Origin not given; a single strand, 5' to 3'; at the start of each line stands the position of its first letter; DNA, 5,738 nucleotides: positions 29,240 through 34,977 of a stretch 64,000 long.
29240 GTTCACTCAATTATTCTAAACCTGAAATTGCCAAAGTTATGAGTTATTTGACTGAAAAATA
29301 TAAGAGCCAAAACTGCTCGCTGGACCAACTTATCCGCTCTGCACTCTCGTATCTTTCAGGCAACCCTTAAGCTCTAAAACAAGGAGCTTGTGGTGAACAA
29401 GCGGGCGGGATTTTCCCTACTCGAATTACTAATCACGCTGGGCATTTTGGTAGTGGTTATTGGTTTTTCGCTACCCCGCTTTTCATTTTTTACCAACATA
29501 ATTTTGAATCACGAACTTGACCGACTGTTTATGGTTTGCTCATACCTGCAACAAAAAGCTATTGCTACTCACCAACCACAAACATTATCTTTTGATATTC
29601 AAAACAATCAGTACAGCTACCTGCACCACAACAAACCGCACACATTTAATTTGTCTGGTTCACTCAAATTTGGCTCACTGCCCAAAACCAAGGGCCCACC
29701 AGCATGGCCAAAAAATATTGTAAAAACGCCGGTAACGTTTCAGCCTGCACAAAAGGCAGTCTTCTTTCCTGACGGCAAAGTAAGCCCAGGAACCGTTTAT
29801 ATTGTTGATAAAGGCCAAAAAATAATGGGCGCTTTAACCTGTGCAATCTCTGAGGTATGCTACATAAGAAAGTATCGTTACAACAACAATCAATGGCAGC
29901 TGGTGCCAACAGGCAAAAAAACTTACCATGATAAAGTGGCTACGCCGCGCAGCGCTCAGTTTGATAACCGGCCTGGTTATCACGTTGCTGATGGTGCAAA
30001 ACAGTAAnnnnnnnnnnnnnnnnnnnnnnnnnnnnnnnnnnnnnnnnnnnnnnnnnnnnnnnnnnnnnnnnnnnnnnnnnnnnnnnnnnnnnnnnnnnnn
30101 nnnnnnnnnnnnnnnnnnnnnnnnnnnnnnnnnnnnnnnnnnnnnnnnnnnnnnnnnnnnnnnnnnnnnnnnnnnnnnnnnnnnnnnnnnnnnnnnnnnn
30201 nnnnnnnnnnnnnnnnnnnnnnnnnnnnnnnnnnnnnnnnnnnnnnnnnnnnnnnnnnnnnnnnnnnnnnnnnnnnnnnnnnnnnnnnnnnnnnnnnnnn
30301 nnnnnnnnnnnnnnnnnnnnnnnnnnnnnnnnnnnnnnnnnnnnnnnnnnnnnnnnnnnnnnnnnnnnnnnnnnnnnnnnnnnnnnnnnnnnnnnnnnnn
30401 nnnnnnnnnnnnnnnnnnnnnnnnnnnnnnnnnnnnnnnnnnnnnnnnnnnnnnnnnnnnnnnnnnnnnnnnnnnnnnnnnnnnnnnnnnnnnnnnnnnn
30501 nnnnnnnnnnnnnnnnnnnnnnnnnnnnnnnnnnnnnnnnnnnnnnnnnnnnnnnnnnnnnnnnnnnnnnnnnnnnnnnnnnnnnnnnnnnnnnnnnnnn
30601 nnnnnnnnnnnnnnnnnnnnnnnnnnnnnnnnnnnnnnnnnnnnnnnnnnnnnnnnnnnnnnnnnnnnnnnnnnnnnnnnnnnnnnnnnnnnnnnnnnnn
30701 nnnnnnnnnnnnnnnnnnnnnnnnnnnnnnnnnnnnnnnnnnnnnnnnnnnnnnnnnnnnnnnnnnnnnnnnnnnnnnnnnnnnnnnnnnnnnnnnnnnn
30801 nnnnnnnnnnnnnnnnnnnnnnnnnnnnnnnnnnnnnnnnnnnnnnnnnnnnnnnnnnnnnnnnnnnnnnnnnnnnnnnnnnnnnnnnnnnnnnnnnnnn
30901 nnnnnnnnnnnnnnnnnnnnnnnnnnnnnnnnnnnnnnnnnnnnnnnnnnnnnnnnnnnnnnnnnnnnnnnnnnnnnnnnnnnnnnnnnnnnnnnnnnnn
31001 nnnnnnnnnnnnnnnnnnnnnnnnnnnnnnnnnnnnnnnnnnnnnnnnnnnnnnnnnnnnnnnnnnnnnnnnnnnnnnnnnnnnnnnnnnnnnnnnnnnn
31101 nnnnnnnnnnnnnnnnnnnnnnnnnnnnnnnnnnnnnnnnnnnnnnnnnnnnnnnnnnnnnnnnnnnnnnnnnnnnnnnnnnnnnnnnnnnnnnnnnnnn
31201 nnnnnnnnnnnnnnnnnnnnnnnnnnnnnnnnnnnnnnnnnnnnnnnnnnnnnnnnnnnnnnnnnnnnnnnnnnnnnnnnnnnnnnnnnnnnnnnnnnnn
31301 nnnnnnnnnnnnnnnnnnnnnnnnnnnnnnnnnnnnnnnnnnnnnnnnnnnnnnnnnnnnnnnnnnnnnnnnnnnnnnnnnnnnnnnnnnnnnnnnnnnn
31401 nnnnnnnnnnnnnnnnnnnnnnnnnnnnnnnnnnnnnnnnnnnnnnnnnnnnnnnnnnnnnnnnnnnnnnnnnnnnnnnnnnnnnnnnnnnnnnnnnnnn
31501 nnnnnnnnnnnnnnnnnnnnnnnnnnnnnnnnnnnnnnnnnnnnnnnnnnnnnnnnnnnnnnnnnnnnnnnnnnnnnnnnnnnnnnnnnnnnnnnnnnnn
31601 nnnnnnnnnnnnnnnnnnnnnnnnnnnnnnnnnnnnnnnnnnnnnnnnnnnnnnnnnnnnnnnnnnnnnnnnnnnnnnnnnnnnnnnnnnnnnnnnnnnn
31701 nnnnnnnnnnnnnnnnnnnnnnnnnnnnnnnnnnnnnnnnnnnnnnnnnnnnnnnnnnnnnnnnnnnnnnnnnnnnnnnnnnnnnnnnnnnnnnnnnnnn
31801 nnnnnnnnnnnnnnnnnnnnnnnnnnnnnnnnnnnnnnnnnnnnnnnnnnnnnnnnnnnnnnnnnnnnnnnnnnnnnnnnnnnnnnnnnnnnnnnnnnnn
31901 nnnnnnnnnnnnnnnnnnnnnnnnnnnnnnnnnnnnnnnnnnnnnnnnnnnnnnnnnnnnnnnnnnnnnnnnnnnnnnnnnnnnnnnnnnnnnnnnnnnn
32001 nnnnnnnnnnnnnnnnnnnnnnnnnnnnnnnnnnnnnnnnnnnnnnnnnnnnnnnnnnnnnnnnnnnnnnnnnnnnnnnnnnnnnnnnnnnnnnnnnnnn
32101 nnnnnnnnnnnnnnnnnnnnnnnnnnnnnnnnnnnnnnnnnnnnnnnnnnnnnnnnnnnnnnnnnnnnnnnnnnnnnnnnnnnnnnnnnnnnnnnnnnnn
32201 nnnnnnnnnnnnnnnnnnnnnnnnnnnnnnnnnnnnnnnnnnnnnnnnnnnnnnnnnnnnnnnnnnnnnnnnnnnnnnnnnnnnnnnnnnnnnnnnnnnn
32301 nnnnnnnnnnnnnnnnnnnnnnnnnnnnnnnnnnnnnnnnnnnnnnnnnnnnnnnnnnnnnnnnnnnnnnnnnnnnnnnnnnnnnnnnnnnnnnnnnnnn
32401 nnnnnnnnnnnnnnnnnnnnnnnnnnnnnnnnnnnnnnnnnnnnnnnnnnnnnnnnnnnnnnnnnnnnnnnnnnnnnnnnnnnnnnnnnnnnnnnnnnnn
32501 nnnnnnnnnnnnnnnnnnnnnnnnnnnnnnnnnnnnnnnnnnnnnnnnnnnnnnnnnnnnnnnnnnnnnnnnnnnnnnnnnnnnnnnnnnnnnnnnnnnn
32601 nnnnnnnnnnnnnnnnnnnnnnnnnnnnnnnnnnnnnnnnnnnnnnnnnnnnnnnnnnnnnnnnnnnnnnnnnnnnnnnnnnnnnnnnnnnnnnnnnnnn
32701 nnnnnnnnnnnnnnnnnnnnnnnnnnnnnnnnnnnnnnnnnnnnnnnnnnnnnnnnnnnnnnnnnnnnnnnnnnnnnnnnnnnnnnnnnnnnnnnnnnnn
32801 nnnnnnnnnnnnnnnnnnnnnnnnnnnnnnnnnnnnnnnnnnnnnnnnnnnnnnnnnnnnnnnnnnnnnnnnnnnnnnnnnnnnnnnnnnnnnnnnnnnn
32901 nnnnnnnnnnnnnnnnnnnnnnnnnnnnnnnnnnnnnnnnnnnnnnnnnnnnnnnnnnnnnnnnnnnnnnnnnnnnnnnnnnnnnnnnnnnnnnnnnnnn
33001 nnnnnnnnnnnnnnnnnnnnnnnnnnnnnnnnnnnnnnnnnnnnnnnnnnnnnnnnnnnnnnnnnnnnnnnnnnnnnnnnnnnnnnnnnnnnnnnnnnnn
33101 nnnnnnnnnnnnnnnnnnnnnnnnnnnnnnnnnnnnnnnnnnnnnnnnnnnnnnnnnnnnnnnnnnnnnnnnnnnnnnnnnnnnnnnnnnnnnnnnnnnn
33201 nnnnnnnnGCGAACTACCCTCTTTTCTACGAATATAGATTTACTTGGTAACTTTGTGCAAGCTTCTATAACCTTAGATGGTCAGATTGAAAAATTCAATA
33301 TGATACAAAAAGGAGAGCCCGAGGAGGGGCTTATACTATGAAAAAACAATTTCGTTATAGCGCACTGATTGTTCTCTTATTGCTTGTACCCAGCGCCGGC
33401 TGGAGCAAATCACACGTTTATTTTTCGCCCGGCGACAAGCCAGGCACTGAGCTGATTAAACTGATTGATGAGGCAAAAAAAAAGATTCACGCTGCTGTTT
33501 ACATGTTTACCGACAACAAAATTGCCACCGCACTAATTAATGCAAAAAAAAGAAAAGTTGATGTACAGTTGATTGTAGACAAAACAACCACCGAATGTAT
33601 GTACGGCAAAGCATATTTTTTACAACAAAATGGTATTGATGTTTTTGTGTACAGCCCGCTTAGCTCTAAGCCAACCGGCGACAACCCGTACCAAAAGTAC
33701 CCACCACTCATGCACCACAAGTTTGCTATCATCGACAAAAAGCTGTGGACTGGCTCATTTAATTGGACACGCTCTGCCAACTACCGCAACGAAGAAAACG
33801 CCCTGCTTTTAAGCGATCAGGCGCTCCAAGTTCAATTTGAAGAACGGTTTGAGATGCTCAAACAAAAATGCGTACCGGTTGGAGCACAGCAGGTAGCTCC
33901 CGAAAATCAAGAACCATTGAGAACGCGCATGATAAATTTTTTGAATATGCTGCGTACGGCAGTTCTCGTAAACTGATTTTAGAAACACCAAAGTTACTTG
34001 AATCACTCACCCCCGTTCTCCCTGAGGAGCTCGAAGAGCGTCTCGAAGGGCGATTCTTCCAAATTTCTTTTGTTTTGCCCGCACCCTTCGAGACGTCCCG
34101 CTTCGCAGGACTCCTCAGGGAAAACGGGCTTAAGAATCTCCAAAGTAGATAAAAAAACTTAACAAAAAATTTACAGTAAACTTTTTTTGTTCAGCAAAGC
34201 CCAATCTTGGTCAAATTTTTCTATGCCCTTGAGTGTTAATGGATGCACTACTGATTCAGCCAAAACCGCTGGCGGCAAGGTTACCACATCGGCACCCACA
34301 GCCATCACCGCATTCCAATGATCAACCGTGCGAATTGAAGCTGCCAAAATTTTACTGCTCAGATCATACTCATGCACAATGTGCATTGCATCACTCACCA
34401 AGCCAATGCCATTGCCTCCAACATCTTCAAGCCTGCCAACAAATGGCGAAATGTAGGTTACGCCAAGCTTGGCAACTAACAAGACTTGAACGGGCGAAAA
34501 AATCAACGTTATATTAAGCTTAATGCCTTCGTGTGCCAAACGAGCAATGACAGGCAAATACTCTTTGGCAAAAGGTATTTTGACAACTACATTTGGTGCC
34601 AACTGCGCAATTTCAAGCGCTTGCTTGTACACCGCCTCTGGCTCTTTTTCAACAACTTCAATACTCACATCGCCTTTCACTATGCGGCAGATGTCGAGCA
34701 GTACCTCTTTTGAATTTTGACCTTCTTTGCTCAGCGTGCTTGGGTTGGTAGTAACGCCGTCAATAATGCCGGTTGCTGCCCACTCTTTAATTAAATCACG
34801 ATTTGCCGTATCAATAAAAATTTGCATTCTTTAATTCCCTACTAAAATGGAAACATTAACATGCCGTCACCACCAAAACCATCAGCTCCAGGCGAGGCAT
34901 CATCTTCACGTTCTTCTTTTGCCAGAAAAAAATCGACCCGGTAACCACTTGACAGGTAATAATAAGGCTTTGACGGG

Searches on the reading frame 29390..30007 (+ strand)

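Call 57: search_protein_families(library=pfam, max_evalue=0.001, proteins=[window:29390-30007:+])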
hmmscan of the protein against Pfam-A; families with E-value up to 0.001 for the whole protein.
window:29390-30007:+ (205 aa): 1 family
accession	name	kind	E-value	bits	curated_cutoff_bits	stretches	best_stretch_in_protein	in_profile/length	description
PF07963.17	N_methyl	-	1.6e-05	24.7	21.2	1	3-26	2-25/27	Prokaryotic N-terminal methylation motif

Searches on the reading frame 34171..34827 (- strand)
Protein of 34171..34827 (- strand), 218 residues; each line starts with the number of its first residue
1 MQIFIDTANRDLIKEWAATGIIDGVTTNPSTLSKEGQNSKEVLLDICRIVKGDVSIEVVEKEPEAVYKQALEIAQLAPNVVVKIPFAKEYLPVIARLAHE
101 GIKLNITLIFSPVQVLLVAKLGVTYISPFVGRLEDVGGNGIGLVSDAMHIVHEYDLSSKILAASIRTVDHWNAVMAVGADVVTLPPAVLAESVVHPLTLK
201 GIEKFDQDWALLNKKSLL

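Call 43: find_related_loci(query=window:34171-34827:-, collection=metagenome_contigs, flank=10000)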
Query window:34171-34827:- (218 aa) in metagenome_contigs; peptide patterns used: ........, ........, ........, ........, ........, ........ (x = any residue, [..] = any of these).
476 stretches matched a pattern; 107 encode a relative of the query (tblastn E <= 1e-3); the best 80 are kept; 80 distinct loci.
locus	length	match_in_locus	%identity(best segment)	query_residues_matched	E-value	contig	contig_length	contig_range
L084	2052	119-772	64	1-218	4e-96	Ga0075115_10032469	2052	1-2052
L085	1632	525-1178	63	1-218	9e-97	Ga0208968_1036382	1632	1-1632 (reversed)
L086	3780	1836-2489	64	1-218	3e-89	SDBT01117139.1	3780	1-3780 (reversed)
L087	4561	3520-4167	59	1-216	2e-83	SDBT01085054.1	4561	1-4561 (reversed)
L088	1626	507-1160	55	1-217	6e-74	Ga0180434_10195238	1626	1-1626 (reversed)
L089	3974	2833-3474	48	1-214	1e-61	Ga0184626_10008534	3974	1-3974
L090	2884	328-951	50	1-208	3e-61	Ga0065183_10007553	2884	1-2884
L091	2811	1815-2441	48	1-209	1e-61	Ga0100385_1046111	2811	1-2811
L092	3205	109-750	48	1-214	3e-61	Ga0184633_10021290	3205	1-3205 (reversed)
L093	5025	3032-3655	50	1-208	3e-60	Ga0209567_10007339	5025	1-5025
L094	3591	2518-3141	48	1-208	3e-60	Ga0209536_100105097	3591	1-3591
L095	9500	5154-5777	49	1-208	4e-60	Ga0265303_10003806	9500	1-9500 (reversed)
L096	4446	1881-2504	49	1-208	3e-60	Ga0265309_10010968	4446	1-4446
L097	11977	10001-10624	49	1-208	4e-60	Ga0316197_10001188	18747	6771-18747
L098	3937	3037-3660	49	1-208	3e-60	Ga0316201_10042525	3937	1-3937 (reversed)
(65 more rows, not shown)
